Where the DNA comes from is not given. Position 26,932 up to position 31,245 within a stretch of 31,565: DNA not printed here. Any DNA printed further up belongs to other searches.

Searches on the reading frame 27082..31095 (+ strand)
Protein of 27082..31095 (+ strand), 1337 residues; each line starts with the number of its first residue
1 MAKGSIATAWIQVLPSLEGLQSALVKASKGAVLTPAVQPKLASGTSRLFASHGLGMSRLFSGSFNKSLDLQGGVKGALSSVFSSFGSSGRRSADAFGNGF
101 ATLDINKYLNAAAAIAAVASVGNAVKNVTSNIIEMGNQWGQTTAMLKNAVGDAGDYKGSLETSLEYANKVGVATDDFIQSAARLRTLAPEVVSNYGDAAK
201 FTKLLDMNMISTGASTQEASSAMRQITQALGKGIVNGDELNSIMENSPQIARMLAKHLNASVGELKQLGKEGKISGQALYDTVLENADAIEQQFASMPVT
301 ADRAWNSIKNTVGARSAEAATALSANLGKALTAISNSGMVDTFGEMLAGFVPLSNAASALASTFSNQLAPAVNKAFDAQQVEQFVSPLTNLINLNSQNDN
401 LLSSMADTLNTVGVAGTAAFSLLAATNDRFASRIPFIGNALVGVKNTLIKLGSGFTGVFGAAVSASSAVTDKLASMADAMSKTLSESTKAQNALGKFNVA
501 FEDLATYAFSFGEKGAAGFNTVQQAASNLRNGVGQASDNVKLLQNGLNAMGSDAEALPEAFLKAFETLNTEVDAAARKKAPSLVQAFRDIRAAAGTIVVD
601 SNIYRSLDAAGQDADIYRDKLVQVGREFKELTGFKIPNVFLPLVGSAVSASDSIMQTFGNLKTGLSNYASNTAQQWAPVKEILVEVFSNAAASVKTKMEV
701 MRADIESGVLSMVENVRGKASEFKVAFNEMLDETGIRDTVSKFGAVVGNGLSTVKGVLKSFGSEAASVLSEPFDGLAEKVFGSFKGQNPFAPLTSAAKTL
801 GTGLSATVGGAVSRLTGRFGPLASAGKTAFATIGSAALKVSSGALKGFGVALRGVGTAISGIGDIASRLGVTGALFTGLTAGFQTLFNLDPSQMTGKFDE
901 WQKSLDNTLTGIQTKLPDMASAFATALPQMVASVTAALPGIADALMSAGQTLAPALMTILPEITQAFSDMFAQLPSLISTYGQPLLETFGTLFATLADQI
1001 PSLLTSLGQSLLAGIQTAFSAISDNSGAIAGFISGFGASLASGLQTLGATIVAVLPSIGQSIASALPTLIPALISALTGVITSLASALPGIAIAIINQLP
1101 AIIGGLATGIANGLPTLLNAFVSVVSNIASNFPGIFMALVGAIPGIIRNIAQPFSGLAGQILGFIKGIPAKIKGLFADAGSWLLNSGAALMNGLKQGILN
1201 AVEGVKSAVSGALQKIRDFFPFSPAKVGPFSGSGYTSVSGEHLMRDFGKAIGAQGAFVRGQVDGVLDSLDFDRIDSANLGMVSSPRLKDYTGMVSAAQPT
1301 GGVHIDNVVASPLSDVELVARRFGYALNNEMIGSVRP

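Call 28: search_protein_families(library=phrogs, proteins=[window:27082-31095:+], max_evalue=0.001)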
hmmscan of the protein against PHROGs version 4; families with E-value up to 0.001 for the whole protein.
window:27082-31095:+ (1337 aa): 29 families (the best 25 are shown)
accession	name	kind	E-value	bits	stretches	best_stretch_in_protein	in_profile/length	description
phrog_305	-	tail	8.5e-44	151.4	2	848-1267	341-750/1001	tail length tape measure protein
phrog_58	-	tail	1.9e-38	133.5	1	424-1242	288-973/1544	tail length tape measure protein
phrog_1068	-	tail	8.3e-37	128.3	1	106-351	88-323/706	tail length tape measure protein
phrog_8010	-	tail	1.9e-36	126.4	1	111-629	254-779/1543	tail length tape measure protein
phrog_3336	-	tail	1.5e-34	120.8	1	102-588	64-448/1051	tail length tape measure protein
phrog_1204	-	tail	5.7e-32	111.6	2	440-1220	257-1006/1483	tail protein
phrog_17300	-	tail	1.2e-30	107.6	1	113-503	61-438/900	tail length tape measure protein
phrog_5493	-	tail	3.2e-29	102.9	1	644-1218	419-979/1102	tail length tape measure protein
phrog_339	-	tail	5e-29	102.2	1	103-582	44-559/1123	tail length tape measure protein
phrog_2335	-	tail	1.1e-28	100.8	1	53-594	436-955/1536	tail length tape measure protein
phrog_1107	-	tail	3.5e-25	89.1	1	130-353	198-421/1252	tail length tape measure protein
phrog_7740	-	tail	4.7e-24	84.9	1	101-568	56-518/2151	tail length tape measure protein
phrog_16297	-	tail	2.3e-23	83.5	1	71-332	35-289/777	tail length tape measure protein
phrog_3519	-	tail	5.7e-22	79.2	1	111-574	71-506/959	tail length tape measure protein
phrog_1272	-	tail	1e-21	77.5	1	670-1226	515-1086/1606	tail length tape measure protein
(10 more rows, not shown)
